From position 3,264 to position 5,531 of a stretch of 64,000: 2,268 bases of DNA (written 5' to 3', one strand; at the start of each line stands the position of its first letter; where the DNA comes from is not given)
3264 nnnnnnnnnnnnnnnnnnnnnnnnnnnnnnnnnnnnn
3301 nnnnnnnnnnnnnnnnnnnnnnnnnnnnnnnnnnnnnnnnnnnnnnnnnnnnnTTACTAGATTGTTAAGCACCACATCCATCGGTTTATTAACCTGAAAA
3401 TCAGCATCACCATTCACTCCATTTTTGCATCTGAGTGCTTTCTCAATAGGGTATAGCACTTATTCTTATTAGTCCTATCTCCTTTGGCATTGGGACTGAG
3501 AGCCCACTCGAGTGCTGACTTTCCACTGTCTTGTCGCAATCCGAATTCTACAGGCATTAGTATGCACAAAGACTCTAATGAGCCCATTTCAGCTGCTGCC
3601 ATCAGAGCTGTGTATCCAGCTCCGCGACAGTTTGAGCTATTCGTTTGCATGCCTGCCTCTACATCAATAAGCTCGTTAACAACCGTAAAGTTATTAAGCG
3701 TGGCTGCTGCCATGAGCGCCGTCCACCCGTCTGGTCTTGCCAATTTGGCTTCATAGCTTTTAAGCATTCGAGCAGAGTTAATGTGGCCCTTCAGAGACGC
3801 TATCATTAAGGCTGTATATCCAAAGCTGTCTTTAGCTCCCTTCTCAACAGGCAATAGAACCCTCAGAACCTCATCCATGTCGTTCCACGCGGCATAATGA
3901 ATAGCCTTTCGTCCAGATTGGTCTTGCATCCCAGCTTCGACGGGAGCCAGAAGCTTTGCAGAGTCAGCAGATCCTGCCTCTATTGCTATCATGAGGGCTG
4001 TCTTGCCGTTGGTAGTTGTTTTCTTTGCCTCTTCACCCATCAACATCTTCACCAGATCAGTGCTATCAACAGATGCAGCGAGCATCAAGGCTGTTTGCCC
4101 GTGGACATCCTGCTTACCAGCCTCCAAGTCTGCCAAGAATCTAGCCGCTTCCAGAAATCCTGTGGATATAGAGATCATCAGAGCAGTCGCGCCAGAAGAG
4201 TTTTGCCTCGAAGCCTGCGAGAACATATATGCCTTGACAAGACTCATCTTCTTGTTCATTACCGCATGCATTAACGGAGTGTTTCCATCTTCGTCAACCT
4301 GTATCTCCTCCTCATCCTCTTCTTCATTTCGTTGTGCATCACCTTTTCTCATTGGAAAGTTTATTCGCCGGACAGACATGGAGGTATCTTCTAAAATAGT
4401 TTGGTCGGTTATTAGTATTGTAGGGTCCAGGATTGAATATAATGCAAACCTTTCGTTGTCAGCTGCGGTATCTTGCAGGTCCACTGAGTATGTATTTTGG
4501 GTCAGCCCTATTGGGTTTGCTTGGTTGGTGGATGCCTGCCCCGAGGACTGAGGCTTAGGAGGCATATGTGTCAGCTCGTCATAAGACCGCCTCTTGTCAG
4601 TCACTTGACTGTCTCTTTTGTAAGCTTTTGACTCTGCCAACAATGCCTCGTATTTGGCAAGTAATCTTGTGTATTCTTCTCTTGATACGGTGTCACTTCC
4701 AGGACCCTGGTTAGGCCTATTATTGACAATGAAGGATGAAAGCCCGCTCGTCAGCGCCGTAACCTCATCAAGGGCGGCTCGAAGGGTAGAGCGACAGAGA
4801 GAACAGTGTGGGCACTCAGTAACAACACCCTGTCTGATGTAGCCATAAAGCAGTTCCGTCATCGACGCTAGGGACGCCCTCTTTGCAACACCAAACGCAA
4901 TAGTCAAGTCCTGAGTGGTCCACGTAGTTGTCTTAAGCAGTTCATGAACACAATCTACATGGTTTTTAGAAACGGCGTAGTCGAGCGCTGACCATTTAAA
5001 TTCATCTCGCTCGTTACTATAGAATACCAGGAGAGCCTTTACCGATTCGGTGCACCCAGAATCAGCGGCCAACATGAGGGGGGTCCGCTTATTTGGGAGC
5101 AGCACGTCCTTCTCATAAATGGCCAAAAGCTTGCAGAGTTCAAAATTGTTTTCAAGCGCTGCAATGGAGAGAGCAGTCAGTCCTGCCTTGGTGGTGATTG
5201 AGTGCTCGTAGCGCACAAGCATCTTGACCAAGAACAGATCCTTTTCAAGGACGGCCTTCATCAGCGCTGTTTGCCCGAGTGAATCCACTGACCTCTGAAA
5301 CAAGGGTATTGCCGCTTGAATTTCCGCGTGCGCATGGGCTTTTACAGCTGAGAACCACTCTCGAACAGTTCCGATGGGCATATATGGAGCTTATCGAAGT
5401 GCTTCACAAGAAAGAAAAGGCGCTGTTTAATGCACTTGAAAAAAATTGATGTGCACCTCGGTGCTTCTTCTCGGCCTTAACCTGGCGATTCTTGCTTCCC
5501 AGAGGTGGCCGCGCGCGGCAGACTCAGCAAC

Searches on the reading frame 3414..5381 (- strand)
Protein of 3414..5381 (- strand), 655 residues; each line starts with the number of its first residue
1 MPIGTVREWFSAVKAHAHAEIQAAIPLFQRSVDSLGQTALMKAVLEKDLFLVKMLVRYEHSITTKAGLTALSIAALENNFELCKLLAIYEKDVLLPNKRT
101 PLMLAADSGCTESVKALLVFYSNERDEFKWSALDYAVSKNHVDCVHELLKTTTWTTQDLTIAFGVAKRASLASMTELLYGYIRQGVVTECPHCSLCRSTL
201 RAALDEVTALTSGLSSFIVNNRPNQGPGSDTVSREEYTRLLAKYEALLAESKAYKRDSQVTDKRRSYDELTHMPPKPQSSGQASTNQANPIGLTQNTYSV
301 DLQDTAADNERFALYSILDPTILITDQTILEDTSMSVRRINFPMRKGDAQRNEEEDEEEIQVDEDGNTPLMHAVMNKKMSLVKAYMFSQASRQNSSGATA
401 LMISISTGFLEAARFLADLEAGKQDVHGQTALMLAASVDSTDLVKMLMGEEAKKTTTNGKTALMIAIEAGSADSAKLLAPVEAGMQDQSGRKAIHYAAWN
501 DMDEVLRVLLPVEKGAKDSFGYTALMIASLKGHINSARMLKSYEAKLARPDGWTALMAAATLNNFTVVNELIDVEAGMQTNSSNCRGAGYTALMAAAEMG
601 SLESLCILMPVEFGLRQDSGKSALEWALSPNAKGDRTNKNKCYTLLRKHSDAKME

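Call 7: search_protein_families(library=pfam, proteins=[window:3414-5381:-])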
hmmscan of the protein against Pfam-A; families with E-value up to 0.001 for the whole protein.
window:3414-5381:- (655 aa): 5 families
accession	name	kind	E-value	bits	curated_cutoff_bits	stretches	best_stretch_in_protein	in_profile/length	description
PF12796.13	Ank_2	-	2.1e-64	214.5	27.3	5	432-516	1-84/90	Ankyrin repeats (3 copies)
PF00023.36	Ank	-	3.7e-44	146.7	21.1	0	427-448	1-22/33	Ankyrin repeat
PF13606.12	Ank_3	-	6.1e-37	121.3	22.3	0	365-385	1-21/30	Ankyrin repeat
PF13857.12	Ank_5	-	8.1e-36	122.1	27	3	480-528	6-56/56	Ankyrin repeats (many copies)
PF13637.12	Ank_4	-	3.5e-29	100.6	22.7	1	104-146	3-47/50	Ankyrin repeats (many copies)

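Call 16: find_encoding_contigs(protein=window:3417-5381:-, flank=10000, max_places=3)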
Protein window:3417-5381:- (655 aa): 23 contigs read that carry it; 2 places shown.
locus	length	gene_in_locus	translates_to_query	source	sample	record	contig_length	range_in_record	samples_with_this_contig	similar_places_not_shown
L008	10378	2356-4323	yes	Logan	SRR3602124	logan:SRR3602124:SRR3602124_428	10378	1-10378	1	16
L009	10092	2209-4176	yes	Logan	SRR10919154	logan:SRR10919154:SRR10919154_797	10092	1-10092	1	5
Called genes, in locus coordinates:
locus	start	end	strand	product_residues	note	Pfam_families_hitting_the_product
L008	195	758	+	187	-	-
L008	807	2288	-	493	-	-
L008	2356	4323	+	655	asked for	PF12796:Ank_2 (weak), PF13637:Ank_4 (faint), PF00023:Ank (faint), PF13606:Ank_3 (faint), PF12796:Ank_2, PF13857:Ank_5 (weak), PF12796:Ank_2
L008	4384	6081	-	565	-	PF00481:PP2C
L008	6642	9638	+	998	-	-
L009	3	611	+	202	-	?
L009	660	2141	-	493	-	-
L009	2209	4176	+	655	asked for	PF12796:Ank_2 (weak), PF13637:Ank_4 (faint), PF00023:Ank (faint), PF13606:Ank_3 (faint), PF12796:Ank_2, PF13857:Ank_5 (weak), PF12796:Ank_2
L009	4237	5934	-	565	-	PF00481:PP2C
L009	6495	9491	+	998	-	-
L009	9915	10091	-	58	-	?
